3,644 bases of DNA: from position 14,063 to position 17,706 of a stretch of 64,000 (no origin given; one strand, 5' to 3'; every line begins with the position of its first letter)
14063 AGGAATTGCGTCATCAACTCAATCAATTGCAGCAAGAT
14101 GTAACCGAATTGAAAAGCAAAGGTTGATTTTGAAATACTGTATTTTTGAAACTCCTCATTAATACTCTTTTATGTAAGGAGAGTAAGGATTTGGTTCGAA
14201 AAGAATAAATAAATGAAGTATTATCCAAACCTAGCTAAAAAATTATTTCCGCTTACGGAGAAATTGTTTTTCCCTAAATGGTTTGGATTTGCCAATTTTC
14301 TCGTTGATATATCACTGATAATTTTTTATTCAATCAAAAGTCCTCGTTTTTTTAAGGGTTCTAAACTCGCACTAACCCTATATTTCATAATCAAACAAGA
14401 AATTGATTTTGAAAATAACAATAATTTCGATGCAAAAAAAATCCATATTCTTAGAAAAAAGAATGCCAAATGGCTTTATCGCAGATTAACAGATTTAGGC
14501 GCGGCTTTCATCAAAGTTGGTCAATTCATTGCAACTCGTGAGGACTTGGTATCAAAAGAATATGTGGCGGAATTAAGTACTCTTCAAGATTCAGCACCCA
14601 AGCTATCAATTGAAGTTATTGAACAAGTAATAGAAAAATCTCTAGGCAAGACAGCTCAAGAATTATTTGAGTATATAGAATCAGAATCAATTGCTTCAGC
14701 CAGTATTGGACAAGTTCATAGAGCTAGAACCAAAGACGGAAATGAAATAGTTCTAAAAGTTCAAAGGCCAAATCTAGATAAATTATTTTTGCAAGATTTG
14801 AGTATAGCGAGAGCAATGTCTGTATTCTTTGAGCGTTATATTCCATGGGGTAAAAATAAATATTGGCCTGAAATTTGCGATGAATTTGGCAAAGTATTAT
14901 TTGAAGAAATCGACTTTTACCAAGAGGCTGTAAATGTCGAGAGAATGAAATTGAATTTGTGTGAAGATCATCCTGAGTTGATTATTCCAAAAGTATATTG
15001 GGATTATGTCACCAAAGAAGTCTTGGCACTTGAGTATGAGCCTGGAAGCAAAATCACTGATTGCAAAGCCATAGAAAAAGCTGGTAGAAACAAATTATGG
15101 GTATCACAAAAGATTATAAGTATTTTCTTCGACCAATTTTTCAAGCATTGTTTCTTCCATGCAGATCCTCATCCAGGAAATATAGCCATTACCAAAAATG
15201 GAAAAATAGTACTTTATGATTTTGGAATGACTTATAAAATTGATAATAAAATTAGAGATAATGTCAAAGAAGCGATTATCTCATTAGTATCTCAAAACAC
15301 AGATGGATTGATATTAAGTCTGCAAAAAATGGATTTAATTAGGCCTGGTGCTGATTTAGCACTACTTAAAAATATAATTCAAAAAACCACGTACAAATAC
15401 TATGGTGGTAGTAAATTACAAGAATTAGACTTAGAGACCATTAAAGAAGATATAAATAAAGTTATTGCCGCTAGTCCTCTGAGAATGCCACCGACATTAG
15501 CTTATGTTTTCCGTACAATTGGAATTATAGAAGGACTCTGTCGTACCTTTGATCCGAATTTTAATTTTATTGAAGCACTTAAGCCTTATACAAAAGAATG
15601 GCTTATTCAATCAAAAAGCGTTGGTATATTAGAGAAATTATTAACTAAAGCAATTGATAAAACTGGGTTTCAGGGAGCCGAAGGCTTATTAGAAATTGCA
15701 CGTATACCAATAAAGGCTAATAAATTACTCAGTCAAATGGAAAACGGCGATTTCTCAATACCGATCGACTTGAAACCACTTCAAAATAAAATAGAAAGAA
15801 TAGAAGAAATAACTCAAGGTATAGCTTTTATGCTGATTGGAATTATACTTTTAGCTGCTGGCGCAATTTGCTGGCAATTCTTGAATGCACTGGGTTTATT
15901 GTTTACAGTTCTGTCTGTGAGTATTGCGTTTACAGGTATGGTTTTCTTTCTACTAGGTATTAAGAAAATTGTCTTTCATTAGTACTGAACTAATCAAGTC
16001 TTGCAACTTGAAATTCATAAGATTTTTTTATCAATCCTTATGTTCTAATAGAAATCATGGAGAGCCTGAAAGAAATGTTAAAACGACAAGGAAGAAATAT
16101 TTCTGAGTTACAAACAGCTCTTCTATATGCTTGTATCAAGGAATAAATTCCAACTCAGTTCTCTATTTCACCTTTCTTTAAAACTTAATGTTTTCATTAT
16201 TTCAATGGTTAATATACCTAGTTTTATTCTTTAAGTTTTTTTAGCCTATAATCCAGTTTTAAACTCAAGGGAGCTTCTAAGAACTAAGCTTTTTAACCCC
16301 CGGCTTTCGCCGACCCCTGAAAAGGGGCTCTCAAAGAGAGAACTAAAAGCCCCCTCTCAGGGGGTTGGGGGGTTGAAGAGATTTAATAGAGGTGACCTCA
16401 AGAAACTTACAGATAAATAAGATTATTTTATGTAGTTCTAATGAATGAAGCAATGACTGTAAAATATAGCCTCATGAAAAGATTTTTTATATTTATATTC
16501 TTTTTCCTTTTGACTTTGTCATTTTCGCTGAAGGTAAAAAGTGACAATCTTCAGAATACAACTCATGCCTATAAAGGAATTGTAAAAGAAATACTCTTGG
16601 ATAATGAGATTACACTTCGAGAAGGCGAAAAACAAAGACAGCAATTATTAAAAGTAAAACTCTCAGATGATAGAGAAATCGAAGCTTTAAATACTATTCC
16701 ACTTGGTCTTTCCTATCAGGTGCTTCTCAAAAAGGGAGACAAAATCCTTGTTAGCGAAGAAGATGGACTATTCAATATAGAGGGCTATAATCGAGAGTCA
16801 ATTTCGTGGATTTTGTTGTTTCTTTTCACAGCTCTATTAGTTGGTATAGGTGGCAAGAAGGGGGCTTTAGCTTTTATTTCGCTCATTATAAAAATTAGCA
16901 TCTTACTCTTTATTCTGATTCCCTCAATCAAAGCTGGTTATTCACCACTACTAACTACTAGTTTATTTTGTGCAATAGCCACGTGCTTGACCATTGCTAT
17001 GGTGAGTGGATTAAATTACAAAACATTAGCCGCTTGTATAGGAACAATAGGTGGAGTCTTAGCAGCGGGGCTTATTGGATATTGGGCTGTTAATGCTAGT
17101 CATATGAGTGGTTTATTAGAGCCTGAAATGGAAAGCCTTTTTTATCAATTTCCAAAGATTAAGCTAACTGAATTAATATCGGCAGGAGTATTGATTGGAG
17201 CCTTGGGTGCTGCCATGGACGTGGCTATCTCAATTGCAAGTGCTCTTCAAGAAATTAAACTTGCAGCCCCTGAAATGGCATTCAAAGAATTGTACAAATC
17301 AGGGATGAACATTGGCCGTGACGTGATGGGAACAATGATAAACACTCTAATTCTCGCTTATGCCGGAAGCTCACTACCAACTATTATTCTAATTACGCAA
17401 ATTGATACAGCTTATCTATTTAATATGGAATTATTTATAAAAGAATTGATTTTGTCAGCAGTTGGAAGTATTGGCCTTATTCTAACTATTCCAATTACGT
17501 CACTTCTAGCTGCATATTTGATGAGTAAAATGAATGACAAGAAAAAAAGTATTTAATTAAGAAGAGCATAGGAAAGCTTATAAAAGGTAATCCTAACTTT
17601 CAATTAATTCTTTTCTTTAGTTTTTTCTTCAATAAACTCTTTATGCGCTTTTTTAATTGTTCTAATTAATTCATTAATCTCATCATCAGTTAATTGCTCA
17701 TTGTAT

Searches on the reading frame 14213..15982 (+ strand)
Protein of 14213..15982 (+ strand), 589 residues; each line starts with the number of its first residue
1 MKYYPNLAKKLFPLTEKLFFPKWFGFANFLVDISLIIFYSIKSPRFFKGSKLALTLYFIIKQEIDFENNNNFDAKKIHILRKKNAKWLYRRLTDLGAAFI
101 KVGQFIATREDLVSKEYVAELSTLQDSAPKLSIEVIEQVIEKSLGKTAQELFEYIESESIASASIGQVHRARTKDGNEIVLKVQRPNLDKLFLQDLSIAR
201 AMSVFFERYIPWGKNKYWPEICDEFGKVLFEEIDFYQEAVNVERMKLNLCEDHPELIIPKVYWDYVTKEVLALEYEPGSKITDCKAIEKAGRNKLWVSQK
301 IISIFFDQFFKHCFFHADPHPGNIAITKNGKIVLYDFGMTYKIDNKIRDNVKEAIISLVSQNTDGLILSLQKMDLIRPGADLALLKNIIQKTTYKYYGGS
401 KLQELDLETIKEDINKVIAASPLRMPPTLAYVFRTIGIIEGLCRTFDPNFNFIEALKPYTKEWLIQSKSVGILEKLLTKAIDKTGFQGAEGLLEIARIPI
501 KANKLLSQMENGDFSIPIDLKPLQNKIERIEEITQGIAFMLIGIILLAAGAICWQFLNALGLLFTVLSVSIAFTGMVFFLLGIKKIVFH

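Call 107: search_protein_families(library=pfam, proteins=[window:14213-15982:+], max_evalue=0.00001)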
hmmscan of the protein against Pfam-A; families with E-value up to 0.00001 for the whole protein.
window:14213-15982:+ (589 aa): 1 family
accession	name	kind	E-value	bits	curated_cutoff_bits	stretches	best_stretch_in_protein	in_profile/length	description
PF03109.22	ABC1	-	2e-74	250.2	22.9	1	124-366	2-240/244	ABC1 atypical kinase-like domain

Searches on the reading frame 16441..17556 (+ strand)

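Call 107: search_protein_families(library=pfam, proteins=[window:16441-17556:+], max_evalue=0.00001)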
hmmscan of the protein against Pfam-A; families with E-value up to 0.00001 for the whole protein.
window:16441-17556:+ (371 aa): 1 family
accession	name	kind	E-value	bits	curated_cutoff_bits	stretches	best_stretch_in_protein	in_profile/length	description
PF07907.16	YibE_F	-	2.9e-75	253.4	27.2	1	123-358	2-240/241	YibE/F-like protein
